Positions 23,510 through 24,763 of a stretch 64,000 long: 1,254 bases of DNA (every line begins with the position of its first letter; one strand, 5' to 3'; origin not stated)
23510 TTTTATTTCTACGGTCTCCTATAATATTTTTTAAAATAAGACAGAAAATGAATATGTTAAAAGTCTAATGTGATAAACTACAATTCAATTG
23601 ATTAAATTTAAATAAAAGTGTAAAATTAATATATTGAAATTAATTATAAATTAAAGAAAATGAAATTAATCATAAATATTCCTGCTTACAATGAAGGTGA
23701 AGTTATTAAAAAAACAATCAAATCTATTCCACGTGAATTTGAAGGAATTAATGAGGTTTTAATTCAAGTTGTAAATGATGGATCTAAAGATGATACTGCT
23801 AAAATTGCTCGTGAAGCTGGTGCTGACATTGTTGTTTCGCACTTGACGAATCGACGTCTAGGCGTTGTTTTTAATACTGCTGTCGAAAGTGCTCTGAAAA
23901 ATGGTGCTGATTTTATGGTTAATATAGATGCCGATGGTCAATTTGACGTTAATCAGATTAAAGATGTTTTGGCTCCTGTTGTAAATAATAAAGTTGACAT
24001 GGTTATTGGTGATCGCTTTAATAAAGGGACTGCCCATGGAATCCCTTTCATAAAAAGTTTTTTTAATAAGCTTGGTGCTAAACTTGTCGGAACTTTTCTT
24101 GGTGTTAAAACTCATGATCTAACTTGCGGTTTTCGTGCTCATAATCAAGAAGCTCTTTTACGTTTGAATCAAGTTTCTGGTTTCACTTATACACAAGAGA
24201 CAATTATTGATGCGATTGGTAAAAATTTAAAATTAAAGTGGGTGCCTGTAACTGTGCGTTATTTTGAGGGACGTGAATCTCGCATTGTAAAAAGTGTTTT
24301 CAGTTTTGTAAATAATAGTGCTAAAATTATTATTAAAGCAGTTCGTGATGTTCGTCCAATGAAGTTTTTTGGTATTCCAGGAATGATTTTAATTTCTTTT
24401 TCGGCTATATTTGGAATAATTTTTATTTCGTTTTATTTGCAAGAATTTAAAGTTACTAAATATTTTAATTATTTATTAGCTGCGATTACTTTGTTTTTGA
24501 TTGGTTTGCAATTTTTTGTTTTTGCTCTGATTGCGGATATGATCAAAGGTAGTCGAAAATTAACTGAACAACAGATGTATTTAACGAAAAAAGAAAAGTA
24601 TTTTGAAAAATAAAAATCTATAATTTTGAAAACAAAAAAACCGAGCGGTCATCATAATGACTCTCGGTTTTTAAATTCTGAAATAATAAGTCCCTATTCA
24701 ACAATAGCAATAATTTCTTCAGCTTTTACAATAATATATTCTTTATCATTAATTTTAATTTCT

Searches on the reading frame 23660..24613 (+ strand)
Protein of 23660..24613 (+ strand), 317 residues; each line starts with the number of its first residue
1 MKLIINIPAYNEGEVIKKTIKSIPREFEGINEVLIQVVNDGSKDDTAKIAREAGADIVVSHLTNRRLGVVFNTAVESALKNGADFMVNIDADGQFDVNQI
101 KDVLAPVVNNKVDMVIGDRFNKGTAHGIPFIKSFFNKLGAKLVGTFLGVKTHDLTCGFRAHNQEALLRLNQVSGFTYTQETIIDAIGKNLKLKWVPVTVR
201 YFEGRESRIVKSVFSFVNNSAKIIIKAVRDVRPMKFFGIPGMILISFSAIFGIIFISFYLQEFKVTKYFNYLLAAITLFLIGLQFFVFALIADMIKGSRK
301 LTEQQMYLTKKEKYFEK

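Call 56: search_protein_families(library=pfam, proteins=[window:23660-24613:+], max_evalue=0.00001)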
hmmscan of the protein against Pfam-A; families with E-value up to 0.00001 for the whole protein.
window:23660-24613:+ (317 aa): 1 family
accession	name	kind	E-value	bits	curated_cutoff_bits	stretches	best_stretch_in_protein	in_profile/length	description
PF00535.33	Glycos_transf_2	-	1.2e-18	68.1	23.3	1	7-166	4-164/168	Glycosyl transferase family 2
